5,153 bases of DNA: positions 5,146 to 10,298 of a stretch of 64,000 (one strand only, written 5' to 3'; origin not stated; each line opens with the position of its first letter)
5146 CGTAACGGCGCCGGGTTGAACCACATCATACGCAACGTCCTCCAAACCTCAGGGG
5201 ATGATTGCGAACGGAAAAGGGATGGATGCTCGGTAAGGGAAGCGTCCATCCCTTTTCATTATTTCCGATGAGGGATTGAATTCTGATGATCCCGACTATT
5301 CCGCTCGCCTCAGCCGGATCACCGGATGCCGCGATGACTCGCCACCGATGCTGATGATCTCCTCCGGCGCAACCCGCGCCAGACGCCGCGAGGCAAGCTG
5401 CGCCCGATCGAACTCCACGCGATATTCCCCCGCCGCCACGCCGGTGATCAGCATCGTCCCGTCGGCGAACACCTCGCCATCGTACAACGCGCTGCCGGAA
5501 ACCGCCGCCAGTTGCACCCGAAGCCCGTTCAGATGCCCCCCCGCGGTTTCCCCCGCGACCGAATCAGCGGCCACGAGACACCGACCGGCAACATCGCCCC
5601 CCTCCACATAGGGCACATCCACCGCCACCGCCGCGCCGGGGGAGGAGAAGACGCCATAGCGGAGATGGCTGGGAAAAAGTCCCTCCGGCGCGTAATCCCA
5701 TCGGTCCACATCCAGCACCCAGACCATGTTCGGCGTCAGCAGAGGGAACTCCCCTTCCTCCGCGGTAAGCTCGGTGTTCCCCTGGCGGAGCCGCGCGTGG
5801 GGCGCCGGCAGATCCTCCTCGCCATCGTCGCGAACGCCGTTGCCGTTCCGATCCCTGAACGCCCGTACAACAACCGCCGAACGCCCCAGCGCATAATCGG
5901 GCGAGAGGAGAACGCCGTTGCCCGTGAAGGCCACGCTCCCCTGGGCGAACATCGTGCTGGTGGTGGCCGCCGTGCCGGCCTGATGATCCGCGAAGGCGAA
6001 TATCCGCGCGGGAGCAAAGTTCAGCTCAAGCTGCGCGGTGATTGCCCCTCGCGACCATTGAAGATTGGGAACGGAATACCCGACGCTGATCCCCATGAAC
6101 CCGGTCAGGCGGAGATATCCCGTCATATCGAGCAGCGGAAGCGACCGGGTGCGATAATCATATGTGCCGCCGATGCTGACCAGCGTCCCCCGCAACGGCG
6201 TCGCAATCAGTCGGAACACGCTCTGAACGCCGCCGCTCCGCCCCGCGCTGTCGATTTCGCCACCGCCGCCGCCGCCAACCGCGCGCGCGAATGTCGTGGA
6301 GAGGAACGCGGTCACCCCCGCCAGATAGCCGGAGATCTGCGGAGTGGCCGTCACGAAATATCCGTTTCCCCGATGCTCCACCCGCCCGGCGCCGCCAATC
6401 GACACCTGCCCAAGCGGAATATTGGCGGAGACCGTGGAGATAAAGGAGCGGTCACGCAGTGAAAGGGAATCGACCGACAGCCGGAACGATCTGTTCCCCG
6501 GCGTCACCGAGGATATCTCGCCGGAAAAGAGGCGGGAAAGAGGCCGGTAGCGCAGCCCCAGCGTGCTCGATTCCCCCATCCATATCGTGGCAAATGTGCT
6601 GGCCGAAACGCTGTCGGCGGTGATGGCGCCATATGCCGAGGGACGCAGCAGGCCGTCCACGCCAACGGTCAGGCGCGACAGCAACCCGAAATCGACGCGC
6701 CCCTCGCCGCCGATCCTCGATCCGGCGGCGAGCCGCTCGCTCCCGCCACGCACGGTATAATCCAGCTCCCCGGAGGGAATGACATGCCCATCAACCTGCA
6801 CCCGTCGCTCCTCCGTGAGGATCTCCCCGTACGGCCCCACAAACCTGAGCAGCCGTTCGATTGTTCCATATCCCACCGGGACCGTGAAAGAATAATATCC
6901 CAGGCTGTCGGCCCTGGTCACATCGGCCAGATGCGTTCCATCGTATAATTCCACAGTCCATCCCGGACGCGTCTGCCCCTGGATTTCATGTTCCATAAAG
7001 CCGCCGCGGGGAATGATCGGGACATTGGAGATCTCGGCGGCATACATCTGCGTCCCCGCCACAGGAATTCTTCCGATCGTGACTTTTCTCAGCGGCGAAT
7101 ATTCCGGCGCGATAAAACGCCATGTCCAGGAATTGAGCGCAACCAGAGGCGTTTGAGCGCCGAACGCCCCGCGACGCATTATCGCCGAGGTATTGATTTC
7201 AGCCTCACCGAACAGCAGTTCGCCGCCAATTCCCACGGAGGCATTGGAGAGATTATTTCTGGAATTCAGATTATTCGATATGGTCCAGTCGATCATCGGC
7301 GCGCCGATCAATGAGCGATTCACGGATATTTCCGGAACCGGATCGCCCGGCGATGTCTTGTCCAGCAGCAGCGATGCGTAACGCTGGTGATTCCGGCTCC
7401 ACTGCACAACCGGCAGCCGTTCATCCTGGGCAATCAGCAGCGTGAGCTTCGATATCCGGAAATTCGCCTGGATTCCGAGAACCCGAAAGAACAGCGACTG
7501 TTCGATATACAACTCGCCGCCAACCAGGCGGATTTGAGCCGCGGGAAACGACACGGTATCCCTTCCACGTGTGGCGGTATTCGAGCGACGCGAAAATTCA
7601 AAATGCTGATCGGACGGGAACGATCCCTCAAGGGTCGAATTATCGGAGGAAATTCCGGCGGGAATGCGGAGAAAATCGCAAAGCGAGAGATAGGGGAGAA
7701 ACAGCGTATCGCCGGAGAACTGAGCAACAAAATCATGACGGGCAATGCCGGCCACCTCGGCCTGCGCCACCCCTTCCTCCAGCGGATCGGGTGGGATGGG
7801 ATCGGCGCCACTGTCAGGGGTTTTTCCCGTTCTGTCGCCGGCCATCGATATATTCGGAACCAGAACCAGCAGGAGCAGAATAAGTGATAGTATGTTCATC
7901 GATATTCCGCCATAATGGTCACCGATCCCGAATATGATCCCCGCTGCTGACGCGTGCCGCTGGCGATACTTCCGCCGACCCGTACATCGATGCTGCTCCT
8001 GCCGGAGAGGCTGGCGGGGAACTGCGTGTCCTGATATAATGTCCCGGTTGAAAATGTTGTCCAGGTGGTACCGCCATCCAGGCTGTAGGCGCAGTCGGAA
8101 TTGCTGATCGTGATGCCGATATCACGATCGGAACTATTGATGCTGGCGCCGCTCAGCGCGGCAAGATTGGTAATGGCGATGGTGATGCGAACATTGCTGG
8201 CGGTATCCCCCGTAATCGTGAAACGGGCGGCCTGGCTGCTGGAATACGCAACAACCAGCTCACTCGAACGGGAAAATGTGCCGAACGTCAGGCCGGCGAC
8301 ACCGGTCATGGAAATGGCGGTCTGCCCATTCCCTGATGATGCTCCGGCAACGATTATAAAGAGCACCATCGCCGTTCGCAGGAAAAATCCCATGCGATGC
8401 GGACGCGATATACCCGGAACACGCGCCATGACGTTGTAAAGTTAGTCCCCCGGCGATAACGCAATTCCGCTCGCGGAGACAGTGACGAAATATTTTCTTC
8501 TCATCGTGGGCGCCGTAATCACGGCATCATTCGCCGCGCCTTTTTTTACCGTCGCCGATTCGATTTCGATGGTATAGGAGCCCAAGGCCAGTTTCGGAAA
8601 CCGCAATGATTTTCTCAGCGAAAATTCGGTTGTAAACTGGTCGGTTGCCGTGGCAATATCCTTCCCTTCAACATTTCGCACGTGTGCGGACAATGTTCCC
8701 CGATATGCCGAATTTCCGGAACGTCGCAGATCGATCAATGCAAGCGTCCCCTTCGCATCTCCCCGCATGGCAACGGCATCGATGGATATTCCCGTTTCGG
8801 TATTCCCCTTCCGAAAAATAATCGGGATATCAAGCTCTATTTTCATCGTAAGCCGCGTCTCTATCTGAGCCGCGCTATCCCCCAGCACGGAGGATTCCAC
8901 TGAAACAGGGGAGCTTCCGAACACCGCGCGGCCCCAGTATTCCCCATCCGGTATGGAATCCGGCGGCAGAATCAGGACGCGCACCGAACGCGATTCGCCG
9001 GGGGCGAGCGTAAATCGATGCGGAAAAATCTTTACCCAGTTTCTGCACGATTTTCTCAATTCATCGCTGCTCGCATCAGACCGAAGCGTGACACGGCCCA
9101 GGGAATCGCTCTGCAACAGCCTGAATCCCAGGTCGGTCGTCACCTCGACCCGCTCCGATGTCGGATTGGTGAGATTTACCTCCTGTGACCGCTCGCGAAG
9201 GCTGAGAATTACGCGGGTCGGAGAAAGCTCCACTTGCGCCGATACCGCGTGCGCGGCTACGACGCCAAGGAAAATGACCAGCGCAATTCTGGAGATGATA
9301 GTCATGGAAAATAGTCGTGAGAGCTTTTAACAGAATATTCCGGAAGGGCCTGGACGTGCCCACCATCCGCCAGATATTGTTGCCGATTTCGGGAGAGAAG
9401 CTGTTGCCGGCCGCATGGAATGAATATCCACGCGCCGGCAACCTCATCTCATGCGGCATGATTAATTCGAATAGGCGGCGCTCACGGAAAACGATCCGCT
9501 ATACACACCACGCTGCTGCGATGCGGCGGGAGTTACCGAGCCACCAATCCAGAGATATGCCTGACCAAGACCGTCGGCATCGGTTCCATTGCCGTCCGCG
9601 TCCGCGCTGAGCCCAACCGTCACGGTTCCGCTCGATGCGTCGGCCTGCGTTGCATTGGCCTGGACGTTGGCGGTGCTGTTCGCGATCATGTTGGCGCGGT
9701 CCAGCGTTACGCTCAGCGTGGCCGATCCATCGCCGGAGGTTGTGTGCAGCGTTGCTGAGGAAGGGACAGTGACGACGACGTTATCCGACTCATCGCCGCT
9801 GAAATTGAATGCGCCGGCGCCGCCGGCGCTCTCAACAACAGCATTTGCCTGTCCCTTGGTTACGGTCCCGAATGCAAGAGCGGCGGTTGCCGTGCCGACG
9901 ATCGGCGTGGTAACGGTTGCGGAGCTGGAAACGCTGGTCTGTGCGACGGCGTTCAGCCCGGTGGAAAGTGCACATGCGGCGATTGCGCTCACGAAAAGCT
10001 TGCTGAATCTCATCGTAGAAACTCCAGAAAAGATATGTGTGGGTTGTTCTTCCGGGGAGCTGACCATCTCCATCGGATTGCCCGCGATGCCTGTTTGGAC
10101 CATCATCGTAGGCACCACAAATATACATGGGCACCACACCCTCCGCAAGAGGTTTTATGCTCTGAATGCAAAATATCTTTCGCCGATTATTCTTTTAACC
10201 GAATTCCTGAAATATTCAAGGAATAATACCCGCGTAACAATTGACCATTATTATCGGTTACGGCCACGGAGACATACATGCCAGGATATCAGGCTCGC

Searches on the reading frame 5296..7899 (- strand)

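Call 28: search_protein_families(library=pfam, proteins=[window:5296-7899:-], max_evalue=0.001)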
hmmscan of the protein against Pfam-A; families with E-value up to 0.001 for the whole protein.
window:5296-7899:- (867 aa): 1 family
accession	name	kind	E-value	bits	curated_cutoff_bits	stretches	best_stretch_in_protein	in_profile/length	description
PF17210.9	SdrD_B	-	0.00032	21.3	29.7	0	790-832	24-66/112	SdrD B-like domain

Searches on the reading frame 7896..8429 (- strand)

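Call 3: search_protein_families(library=pfam, proteins=[window:7896-8429:-], max_evalue=0.1)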
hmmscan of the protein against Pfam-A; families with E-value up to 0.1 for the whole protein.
window:7896-8429:- (177 aa): 1 family
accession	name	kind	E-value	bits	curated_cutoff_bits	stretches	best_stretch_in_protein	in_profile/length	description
PF14352.11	DUF4402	-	1e-07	33.1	25.2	1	37-176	23-129/129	Domain of unknown function (DUF4402)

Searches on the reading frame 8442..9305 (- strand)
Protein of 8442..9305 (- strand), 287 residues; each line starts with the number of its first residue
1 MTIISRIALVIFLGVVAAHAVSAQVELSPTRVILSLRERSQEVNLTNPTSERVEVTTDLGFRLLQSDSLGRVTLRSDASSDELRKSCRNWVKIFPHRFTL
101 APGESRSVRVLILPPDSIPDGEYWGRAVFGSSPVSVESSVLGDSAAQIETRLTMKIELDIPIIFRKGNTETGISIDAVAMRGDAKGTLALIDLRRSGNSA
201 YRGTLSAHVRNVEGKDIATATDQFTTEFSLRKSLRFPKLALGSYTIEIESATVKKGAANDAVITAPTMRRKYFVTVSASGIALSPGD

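Call 3: search_protein_families(library=pfam, proteins=[window:8442-9305:-], max_evalue=0.1)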
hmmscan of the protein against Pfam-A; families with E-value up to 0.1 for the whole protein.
window:8442-9305:- (287 aa): 1 family
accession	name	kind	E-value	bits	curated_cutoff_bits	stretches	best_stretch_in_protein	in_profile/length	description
PF00345.26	PapD_N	-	0.00022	21.7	23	1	25-164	2-120/126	Pili and flagellar-assembly chaperone, PapD N-terminal domain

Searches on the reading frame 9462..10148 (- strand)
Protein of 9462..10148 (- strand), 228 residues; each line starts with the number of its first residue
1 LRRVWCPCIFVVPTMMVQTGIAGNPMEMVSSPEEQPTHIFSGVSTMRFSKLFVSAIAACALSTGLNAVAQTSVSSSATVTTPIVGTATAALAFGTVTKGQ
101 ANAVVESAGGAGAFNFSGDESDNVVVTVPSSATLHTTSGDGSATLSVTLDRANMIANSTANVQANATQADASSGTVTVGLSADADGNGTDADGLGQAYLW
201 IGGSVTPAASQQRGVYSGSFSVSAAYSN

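Call 3: search_protein_families(library=pfam, proteins=[window:9462-10148:-], max_evalue=0.1)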
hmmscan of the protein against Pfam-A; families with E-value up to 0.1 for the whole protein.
window:9462-10148:- (228 aa): 1 family
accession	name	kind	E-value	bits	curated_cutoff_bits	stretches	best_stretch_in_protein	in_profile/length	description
PF14352.11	DUF4402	-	6e-08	33.8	25.2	1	86-226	4-129/129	Domain of unknown function (DUF4402)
